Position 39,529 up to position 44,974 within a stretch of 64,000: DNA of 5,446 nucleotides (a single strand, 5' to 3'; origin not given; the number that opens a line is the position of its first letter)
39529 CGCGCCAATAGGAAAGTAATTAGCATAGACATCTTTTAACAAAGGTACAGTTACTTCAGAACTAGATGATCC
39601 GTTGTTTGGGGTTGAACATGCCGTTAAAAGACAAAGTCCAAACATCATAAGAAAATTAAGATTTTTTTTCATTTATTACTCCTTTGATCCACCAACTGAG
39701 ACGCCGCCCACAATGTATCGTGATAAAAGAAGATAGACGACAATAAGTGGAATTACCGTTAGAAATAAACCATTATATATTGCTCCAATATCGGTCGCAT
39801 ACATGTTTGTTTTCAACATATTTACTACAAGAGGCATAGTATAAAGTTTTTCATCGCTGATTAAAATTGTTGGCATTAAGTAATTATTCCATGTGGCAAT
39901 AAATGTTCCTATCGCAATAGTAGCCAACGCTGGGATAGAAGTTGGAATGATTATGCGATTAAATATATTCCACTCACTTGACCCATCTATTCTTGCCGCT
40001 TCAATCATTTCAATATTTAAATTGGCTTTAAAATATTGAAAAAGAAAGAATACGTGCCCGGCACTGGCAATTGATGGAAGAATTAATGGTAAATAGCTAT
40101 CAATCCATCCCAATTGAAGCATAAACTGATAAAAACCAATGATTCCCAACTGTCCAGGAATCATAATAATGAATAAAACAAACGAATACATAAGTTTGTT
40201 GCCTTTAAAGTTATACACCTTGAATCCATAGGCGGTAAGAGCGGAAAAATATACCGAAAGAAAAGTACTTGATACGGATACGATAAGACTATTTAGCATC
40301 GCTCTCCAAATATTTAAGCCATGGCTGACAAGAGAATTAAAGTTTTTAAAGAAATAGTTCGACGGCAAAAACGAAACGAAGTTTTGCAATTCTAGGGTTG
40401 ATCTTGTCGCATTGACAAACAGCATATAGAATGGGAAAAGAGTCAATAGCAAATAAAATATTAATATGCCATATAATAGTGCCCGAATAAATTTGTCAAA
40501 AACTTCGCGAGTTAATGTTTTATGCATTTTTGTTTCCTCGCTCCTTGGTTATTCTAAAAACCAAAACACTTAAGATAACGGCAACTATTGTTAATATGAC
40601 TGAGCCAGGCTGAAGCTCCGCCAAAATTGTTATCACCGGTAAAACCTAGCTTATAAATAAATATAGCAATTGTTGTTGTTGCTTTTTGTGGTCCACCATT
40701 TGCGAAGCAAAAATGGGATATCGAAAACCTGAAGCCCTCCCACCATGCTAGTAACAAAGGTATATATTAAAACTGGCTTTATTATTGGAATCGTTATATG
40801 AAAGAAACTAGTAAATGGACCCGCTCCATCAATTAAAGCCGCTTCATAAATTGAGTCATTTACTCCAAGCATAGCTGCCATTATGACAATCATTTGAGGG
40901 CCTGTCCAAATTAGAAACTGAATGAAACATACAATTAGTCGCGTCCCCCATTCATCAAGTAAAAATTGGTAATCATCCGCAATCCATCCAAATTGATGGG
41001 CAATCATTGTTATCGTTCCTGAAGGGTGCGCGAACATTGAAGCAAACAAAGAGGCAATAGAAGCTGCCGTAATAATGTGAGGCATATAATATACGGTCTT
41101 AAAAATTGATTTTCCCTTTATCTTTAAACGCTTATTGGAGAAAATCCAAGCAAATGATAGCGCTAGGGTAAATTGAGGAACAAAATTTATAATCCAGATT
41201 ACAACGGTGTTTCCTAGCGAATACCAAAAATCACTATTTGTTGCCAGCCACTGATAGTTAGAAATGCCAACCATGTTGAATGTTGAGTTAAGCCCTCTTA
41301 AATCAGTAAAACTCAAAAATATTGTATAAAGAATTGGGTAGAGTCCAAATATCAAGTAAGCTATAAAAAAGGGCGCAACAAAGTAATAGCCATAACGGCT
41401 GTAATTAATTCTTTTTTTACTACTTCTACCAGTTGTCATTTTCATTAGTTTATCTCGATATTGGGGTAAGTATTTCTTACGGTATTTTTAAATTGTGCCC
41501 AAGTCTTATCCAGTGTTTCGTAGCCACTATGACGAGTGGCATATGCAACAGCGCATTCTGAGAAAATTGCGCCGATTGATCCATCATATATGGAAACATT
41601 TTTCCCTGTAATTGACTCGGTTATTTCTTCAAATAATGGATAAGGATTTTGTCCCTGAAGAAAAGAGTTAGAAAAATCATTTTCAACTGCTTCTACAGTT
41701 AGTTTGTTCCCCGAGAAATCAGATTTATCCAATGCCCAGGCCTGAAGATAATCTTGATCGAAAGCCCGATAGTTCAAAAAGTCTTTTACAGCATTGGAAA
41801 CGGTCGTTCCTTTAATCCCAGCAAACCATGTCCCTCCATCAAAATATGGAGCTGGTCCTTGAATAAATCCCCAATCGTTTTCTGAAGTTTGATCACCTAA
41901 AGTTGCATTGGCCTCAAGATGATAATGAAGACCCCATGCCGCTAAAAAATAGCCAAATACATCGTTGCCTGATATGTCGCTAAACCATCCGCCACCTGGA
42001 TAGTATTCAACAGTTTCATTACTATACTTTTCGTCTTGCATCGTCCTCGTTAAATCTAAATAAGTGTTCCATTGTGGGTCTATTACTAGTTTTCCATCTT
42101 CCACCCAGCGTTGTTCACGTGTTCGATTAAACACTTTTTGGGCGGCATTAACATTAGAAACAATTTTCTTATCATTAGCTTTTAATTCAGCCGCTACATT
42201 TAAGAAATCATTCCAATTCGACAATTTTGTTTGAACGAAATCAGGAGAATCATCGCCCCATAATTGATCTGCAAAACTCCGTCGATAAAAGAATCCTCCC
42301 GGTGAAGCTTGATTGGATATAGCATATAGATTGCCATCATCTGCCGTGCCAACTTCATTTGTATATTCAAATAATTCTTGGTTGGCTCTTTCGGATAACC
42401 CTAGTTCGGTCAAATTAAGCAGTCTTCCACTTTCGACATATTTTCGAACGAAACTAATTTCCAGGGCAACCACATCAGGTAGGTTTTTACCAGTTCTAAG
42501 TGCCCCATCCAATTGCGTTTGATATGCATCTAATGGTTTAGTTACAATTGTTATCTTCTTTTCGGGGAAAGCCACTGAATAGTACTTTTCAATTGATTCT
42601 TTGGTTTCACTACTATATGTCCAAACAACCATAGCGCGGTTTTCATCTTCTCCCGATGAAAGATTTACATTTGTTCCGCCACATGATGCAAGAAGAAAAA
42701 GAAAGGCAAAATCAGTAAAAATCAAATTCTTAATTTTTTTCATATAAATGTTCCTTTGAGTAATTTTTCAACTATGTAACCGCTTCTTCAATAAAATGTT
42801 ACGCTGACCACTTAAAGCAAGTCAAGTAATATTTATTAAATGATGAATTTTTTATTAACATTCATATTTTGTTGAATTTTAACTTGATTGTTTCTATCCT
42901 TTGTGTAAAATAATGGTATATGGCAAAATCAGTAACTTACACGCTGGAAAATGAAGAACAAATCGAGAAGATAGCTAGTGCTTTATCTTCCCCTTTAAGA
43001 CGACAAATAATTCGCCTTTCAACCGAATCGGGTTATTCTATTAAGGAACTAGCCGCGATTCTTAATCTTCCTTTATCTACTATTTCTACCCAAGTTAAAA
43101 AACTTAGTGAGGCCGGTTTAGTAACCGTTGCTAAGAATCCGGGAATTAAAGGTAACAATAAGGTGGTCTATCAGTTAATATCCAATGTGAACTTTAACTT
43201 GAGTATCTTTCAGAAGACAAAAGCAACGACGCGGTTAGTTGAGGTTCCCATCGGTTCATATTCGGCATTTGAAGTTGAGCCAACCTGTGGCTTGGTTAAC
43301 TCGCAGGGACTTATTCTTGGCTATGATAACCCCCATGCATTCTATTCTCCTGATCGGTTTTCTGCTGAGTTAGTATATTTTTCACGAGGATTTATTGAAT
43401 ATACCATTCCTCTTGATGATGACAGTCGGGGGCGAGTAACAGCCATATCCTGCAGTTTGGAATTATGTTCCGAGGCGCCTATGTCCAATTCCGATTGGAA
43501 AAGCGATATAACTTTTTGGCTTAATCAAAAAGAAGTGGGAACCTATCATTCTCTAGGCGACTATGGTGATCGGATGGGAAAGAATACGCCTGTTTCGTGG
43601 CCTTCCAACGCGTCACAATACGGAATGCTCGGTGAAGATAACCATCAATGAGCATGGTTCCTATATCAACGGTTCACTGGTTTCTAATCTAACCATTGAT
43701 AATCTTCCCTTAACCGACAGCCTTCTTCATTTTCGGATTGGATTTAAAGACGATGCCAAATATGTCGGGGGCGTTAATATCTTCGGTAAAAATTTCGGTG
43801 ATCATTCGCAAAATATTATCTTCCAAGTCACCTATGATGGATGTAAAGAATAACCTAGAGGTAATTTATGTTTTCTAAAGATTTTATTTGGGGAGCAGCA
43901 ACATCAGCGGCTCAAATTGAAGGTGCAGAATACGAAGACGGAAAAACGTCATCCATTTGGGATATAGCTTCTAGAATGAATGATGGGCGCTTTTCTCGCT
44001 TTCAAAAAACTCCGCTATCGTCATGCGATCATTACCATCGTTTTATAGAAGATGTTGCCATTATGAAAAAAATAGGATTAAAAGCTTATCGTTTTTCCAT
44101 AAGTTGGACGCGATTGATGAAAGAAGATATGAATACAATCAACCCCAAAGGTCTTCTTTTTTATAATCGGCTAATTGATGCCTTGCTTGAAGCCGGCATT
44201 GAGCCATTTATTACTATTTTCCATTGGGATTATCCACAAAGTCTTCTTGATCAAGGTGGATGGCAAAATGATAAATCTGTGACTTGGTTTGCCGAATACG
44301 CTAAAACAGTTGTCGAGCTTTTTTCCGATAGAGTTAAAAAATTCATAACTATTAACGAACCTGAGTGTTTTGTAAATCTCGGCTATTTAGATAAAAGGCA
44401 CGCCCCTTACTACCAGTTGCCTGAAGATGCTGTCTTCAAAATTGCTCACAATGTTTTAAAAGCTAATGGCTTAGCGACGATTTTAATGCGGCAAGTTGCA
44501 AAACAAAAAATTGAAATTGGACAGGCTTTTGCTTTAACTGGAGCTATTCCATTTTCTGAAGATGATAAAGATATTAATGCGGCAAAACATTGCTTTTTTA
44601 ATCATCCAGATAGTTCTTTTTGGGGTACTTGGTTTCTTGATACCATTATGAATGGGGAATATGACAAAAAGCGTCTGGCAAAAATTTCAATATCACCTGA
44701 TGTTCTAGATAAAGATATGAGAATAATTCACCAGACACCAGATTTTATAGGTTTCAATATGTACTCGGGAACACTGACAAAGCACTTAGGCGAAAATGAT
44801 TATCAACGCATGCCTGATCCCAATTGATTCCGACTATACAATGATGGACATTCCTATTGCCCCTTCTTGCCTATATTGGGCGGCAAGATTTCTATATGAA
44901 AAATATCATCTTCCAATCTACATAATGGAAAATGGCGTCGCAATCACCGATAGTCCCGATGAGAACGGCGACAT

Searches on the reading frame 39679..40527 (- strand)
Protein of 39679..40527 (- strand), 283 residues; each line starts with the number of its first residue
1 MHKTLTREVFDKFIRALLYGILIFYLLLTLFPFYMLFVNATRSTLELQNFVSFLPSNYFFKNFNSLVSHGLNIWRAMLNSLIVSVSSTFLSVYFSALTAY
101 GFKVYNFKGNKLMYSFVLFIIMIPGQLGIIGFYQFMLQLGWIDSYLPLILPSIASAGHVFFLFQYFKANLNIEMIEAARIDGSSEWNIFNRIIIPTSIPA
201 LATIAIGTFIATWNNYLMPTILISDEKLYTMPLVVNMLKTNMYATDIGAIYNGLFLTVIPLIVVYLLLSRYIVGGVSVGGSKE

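Call 70: search_protein_families(library=pfam, max_evalue=0.00001, proteins=[window:39679-40527:-])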
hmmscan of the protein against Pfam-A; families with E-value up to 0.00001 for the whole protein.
window:39679-40527:- (283 aa): 1 family
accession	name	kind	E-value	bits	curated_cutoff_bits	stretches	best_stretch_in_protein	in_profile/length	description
PF00528.27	BPD_transp_1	-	4.4e-14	53.1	26.4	1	94-273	4-179/184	Binding-protein-dependent transport system inner membrane component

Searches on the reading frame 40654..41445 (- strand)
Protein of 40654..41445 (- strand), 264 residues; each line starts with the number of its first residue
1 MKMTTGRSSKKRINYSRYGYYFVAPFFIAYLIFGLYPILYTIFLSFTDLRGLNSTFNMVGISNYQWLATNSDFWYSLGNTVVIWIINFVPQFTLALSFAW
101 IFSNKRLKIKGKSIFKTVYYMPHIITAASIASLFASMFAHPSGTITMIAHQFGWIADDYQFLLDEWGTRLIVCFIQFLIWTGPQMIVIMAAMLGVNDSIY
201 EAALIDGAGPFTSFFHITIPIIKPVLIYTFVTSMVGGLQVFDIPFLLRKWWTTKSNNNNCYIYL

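Call 70: search_protein_families(library=pfam, max_evalue=0.00001, proteins=[window:40654-41445:-])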
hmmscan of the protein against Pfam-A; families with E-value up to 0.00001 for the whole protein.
window:40654-41445:- (264 aa): 1 family
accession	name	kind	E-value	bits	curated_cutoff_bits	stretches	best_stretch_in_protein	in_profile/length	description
PF00528.27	BPD_transp_1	-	3.2e-08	34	26.4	1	91-239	32-123/184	Binding-protein-dependent transport system inner membrane component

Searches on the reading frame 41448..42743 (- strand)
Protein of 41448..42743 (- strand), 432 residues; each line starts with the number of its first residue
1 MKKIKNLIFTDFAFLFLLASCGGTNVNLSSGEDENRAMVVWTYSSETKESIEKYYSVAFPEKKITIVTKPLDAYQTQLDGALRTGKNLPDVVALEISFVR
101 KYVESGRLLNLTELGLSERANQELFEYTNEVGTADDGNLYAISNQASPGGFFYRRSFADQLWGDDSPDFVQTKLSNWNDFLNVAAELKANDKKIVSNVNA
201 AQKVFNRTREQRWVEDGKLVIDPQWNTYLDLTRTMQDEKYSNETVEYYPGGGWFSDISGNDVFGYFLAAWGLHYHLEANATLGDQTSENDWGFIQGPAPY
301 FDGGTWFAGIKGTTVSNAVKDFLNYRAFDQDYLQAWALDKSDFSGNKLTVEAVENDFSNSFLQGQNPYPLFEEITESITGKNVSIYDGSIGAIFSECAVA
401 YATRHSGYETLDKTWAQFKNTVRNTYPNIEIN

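Call 70: search_protein_families(library=pfam, max_evalue=0.00001, proteins=[window:41448-42743:-])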
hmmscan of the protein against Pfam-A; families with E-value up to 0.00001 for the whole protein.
window:41448-42743:- (432 aa): 1 family
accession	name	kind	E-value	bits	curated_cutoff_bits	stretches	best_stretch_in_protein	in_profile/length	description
PF01547.30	SBP_bac_1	-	6e-08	33.5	26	1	50-325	9-299/307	Bacterial extracellular solute-binding protein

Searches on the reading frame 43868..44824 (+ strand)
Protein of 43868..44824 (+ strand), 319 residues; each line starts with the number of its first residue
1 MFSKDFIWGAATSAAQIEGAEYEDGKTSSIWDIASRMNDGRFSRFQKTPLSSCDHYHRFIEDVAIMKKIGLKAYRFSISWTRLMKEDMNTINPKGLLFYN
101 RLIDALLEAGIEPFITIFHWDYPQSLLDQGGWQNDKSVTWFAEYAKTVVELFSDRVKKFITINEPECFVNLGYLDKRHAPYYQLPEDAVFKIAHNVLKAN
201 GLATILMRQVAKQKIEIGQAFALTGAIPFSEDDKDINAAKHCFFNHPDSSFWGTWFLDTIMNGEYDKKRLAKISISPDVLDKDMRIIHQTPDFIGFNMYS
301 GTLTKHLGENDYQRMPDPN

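Call 70: search_protein_families(library=pfam, max_evalue=0.00001, proteins=[window:43868-44824:+])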
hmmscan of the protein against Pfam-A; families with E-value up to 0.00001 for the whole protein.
window:43868-44824:+ (319 aa): 1 family
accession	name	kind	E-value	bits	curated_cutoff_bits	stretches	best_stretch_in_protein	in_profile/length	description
PF00232.24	Glyco_hydro_1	-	3.7e-92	309.6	22.6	1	2-308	5-304/453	Glycosyl hydrolase family 1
